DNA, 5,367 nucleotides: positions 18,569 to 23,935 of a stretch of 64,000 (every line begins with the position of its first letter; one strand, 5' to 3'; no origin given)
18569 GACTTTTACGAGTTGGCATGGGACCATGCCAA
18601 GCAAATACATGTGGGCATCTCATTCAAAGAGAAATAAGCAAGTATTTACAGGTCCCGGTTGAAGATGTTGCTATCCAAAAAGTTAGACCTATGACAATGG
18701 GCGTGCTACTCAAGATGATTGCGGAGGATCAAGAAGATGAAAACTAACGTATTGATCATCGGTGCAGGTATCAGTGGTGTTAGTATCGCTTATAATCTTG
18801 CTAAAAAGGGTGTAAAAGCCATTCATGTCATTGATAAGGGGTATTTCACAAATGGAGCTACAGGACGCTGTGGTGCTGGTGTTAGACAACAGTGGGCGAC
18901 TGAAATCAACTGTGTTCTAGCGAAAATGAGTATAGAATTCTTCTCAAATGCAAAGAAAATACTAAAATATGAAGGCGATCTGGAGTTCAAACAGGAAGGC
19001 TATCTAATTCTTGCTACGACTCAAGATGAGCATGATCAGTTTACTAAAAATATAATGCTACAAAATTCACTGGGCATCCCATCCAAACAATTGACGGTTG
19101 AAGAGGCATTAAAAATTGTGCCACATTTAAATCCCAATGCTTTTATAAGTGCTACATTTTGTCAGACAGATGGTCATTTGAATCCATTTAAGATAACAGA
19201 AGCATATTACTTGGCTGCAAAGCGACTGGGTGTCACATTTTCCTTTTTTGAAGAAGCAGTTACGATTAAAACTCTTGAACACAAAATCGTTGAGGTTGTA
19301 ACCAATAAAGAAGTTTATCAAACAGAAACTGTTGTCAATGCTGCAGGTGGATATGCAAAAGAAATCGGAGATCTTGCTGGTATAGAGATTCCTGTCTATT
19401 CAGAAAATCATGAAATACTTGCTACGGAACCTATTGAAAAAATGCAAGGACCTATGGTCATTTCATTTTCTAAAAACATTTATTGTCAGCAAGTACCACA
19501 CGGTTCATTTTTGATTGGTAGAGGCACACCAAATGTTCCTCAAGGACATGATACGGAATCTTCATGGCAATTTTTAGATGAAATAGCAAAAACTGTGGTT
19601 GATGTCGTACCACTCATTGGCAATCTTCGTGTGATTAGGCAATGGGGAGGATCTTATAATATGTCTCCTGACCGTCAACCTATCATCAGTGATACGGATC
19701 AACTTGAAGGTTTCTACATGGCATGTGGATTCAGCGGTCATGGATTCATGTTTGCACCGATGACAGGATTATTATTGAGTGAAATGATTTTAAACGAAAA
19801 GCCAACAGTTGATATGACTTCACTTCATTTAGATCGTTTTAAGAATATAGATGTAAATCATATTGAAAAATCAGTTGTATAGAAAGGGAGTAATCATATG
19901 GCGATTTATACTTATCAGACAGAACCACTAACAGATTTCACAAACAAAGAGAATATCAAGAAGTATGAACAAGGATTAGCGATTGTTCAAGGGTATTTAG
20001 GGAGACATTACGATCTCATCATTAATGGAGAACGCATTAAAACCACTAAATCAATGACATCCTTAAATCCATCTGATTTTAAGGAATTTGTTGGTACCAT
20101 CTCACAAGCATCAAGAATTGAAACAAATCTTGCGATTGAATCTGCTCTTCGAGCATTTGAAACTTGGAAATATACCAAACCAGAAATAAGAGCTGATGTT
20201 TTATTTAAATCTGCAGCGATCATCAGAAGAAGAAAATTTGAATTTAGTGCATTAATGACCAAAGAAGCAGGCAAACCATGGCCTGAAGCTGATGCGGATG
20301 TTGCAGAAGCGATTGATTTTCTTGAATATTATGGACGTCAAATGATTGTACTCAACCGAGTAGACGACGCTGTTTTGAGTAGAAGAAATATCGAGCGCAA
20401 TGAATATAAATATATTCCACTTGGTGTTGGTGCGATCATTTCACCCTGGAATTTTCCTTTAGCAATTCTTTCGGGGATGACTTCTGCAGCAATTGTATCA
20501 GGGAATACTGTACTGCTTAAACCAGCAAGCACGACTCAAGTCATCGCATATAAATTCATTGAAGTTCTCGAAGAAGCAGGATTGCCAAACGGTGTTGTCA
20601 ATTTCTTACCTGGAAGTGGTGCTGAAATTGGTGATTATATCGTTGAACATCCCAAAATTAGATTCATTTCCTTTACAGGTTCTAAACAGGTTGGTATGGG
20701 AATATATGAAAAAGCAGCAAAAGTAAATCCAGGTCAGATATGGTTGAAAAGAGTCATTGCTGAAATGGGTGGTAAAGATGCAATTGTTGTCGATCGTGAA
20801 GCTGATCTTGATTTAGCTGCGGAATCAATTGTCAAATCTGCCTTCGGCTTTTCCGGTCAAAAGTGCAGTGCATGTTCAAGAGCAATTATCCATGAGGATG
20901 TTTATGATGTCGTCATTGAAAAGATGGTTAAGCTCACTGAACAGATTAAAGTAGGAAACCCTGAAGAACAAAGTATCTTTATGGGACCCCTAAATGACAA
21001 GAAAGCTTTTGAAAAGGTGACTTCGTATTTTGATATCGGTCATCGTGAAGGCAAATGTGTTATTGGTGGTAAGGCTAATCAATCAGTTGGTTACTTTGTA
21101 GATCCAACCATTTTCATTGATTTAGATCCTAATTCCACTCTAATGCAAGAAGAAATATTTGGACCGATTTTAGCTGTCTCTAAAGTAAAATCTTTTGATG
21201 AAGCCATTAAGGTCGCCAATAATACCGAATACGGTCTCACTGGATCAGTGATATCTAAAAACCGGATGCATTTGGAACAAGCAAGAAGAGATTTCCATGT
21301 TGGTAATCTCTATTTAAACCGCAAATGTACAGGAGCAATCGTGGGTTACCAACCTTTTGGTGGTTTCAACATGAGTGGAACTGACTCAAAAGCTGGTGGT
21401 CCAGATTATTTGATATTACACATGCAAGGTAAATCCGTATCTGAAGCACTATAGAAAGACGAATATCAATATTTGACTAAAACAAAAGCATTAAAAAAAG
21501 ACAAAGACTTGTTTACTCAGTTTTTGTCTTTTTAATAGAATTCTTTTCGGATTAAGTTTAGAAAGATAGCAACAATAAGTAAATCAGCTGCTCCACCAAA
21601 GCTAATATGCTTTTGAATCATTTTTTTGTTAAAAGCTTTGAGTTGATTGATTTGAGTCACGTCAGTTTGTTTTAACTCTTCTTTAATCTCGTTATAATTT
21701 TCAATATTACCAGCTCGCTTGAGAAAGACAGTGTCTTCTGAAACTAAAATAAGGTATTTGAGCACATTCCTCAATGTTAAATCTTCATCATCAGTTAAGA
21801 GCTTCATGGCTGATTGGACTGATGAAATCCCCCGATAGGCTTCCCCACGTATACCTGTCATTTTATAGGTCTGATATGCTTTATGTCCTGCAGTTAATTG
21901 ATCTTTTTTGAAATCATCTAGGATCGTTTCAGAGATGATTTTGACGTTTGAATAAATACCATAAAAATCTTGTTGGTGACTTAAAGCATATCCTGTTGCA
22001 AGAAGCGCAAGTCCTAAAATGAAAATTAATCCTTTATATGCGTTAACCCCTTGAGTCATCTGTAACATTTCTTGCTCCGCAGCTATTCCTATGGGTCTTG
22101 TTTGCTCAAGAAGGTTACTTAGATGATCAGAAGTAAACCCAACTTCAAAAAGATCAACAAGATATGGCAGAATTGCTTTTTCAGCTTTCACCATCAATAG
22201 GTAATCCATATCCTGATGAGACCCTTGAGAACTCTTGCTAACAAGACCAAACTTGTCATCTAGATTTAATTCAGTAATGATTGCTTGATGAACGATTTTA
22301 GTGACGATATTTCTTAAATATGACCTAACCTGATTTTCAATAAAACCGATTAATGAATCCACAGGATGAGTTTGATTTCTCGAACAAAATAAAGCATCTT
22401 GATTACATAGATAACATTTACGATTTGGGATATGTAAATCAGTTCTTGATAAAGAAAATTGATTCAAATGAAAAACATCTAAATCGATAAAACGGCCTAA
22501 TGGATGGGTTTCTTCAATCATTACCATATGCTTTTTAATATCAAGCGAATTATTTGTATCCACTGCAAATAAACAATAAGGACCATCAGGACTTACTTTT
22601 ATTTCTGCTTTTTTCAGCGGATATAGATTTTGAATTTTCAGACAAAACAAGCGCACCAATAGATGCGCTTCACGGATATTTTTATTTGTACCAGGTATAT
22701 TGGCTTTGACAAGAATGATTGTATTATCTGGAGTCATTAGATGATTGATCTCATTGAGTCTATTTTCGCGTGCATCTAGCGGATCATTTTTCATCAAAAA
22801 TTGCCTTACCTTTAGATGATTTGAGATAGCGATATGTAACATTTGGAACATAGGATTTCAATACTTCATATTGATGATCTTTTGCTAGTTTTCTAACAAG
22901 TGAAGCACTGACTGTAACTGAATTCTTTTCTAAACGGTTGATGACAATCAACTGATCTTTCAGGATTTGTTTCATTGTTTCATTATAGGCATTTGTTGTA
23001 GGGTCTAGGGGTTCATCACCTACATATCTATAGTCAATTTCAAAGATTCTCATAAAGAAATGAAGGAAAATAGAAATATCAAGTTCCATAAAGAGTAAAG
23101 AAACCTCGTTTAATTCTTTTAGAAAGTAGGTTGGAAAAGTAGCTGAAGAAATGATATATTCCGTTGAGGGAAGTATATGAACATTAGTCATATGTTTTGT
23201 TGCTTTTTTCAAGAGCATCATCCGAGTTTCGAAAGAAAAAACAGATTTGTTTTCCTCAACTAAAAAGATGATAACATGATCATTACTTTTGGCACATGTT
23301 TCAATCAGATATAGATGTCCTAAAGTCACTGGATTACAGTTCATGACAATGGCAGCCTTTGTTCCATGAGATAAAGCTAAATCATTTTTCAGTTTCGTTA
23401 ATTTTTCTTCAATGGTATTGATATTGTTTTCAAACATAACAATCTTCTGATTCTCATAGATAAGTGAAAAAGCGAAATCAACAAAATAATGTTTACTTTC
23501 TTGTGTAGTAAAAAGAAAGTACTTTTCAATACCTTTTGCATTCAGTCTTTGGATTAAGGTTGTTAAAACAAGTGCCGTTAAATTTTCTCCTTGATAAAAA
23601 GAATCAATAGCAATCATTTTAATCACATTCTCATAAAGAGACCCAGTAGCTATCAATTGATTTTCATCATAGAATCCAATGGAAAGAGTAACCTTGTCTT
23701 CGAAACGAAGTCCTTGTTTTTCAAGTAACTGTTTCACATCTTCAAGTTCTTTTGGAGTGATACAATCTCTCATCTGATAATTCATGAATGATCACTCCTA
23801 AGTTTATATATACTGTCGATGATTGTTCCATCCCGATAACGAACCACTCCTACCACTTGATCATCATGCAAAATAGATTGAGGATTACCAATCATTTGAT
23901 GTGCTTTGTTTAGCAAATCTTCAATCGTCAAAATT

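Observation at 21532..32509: Complete methylaspartate pathway: 'citrate lyase' is probably citramalate lyase and 'fumarase' probably mesaconase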

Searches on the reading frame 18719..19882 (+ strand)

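Call 7: search_protein_families(library=ncbifam, proteins=[window:18719-19882:+])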
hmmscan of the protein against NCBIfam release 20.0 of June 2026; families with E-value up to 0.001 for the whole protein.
window:18719-19882:+ (387 aa): 33 families (the best 25 are shown)
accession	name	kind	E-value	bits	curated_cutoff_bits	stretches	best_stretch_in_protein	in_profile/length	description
TIGR01373.1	soxB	subfamily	1.2e-45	156.1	529.45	1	6-376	28-401/407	sarcosine oxidase subunit beta family protein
TIGR02352.1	thiamin_ThiO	equivalog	1.5e-39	136.1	250.8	1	11-360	1-350/351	glycine oxidase ThiO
NF008425.0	PRK11259.1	equivalog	6.5e-28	97.7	257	1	6-375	2-376/377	N-methyl-L-tryptophan oxidase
NF001933.0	PRK00711.1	subfamily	1.5e-27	96.7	383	1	84-379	126-421/429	D-amino acid dehydrogenase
TIGR01377.1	soxA_mon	subfamily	9.4e-22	77.3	479.65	1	11-376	3-377/381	amino oxidase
TIGR03377.1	glycerol3P_GlpA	equivalog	3.4e-21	75.4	552.8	1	10-312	1-303/530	anaerobic glycerol-3-phosphate dehydrogenase subunit GlpA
NF033460.1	glycerol3P_ox_II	equivalog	2.6e-18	66.3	460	1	9-223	2-218/361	type 2 glycerol-3-phosphate oxidase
TIGR03364.1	HpnW_proposed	hypoth_equivalog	2.4e-17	63.1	285.1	1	10-207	2-191/365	TIGR03364 family FAD-dependent oxidoreductase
NF002480.1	PRK01747.1-1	equivalog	1.5e-16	60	540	2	6-220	246-459/645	bifunctional tRNA (5-methylaminomethyl-2-thiouridine)(34)-methyltransferase MnmC2/FAD-dependent 5-carboxymethylaminomethyl-2-thiouridine(34)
TIGR03197.1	MnmC_Cterm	equivalog_domain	2.1e-16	60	174.2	1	11-219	2-209/400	FAD-dependent 5-carboxymethylaminomethyl-2-thiouridine(34) oxidoreductase MnmC1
NF008313.0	PRK11101.1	equivalog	2.2e-16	59.5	425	1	3-230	3-230/548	anaerobic glycerol-3-phosphate dehydrogenase subunit A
NF009074.0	PRK12409.1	equivalog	7.2e-14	51.8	494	2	87-361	128-407/410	D-amino acid dehydrogenase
NF050086.1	pipecolate_AmaA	exception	1.2e-11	43.9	600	1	6-362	23-385/425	L-pipecolate oxidase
NF002481.1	PRK01747.1-2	equivalog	4.9e-11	42.2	600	1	6-214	236-421/611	bifunctional tRNA (5-methylaminomethyl-2-thiouridine)(34)-methyltransferase MnmC2/FAD-dependent 5-carboxymethylaminomethyl-2-thiouridine(34)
NF008726.1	PRK11728.1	equivalog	1.9e-10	40.1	299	1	10-224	2-213/389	L-2-hydroxyglutarate oxidase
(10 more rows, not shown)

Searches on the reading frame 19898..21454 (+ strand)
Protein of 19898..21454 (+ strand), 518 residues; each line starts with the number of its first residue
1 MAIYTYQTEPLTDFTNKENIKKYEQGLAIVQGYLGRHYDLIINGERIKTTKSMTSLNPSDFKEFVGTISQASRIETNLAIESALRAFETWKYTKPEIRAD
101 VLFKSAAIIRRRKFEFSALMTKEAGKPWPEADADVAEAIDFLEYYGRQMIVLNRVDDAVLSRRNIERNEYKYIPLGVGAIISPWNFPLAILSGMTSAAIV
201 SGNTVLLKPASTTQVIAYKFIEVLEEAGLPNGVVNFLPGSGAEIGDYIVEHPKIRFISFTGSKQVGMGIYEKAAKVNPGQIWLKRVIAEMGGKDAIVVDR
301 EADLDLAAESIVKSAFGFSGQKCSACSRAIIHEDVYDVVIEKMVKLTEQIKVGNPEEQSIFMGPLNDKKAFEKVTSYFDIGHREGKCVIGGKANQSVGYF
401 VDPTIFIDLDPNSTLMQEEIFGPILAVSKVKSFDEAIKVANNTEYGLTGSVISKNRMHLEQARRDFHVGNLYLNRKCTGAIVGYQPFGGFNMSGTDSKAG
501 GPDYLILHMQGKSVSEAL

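Call 7: search_protein_families(library=ncbifam, proteins=[window:19898-21454:+])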
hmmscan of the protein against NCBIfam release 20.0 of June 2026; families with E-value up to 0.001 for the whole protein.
window:19898-21454:+ (518 aa): 44 families (the best 25 are shown)
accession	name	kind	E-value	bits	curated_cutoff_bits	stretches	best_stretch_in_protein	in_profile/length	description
NF002852.0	PRK03137.1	subfamily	5.9e-256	850.2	648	1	3-517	2-513/514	L-glutamate gamma-semialdehyde dehydrogenase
TIGR01237.1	D1pyr5carbox2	equivalog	2e-232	772.5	659.65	1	6-517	1-510/511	L-glutamate gamma-semialdehyde dehydrogenase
NF008869.0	PRK11904.1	equivalog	1.3e-117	394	747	1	38-514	554-1024/1042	bifunctional proline dehydrogenase/L-glutamate gamma-semialdehyde dehydrogenase PutA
NF052305.1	DioxValDhHalo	equivalog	2.5e-112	376.2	750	1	42-496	9-460/483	2,5-dioxovalerate dehydrogenase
NF042993.1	AlphKGSA_gudD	equivalog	6.3e-112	374.8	770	1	41-501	7-465/481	alpha-ketoglutaric semialdehyde dehydrogenase GucD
TIGR01236.1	D1pyr5carbox1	equivalog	1.7e-106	357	613.6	1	8-517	2-520/533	L-glutamate gamma-semialdehyde dehydrogenase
NF008772.0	PRK11809.1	equivalog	9.5e-101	338.2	1750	1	46-508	654-1106/1318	trifunctional transcriptional regulator/proline dehydrogenase/L-glutamate gamma-semialdehyde dehydrogenase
TIGR01238.1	D1pyr5carbox3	equivalog_domain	5.5e-99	332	485.2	1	41-506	41-493/500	L-glutamate gamma-semialdehyde dehydrogenase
NF007497.0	PRK10090.1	equivalog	2.6e-92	310.1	500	1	37-506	6-471/480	aldehyde dehydrogenase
TIGR01804.1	BADH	equivalog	8.5e-92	308.1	668.6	1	43-496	3-452/467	betaine-aldehyde dehydrogenase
NF010000.0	PRK13473.1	subfamily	2.9e-90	303.2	615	1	39-495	4-452/475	aminobutyraldehyde dehydrogenase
NF040792.1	glyc_ald_dh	equivalog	1e-89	301.7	760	1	43-500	6-461/488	D-glyceraldehyde dehydrogenase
TIGR01780.1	SSADH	subfamily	5.8e-89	299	646.35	1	63-499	8-439/448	succinate-semialdehyde dehydrogenase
TIGR02299.1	HpaE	equivalog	7.4e-89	298.6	638.35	1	40-514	3-474/488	5-carboxymethyl-2-hydroxymuconate semialdehyde dehydrogenase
NF009725.0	PRK13252.1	equivalog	1.3e-88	297.6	593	1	40-498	9-462/488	betaine-aldehyde dehydrogenase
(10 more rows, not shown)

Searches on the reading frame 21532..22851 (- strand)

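Call 3: search_protein_families(library=ncbifam, proteins=[window:21532-22851:-])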
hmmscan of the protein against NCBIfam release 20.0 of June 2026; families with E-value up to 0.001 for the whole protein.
window:21532-22851:- (439 aa): 6 families
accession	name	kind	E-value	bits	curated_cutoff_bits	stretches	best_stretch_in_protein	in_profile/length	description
TIGR03125.1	citrate_citG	equivalog_domain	3e-56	190.9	272.3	1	183-432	3-273/275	triphosphoribosyl-dephospho-CoA synthase CitG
TIGR03132.1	malonate_mdcB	equivalog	2e-44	152.2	282.35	1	185-433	6-270/272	triphosphoribosyl-dephospho-CoA synthase MdcB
NF002315.0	PRK01237.1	equivalog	7e-43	147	280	1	179-436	13-283/291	triphosphoribosyl-dephospho-CoA synthase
TIGR03124.1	citrate_citX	equivalog_domain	1.1e-33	116.5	105.25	1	25-177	7-164/165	citrate lyase holo-[acyl-carrier protein] synthase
NF007503.0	PRK10096.1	equivalog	4.9e-30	104.8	477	1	183-432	21-290/292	triphosphoribosyl-dephospho-CoA synthase CitG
NF002383.0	PRK01392.1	subfamily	1.8e-26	92.8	158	1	23-176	17-177/185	citrate lyase holo-ACP synthase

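Call 4: search_protein_families(library=pfam, proteins=[window:21532-22851:-])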
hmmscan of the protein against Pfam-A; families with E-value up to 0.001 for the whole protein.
window:21532-22851:- (439 aa): 2 families
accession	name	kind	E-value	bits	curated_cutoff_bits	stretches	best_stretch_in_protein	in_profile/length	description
PF01874.21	CitG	-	9.2e-43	147.3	27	1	186-431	3-283/284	ATP:dephospho-CoA triphosphoribosyl transferase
PF03802.19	CitX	-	9.3e-35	120.2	25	1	25-176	7-163/165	Apo-citrate lyase phosphoribosyl-dephospho-CoA transferase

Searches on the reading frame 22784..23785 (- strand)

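Call 3: search_protein_families(library=ncbifam, proteins=[window:22784-23785:-])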
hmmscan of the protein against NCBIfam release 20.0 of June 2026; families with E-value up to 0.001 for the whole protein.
window:22784-23785:- (333 aa): 6 families
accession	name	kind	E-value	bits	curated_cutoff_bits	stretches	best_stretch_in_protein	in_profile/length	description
TIGR00124.1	cit_ly_ligase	equivalog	3.8e-68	229.9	262.1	1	13-323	11-328/335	[citrate (pro-3S)-lyase] ligase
TIGR01510.1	coaD_prev_kdtB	equivalog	2.5e-10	40.6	103.3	1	151-215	9-75/155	pantetheine-phosphate adenylyltransferase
TIGR00125.1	cyt_tran_rel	domain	1.2e-08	35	27.7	1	144-198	2-62/65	adenylyltransferase/cytidyltransferase family protein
TIGR00482.1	TIGR00482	equivalog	0.00045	20.3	112.45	0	151-204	7-67/194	nicotinate (nicotinamide) nucleotide adenylyltransferase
NF010191.0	PRK13670.1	equivalog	0.00052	19.4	360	0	287-329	196-238/392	nucleotidyltransferase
NF040501.1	resist_ArsN2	equivalog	0.00084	19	125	0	15-109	3-104/133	arsenic resistance N-acetyltransferase ArsN2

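Call 4: search_protein_families(library=pfam, proteins=[window:22784-23785:-])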
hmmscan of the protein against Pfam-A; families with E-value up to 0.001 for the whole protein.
window:22784-23785:- (333 aa): 2 families
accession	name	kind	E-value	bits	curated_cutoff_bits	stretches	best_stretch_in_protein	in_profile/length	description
PF08218.17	Citrate_ly_lig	-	5.5e-61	205.9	20.9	1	144-321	2-182/182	Citrate lyase ligase C-terminal domain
PF01467.32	CTP_transf_like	-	7.2e-06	26.7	21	1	151-299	7-132/133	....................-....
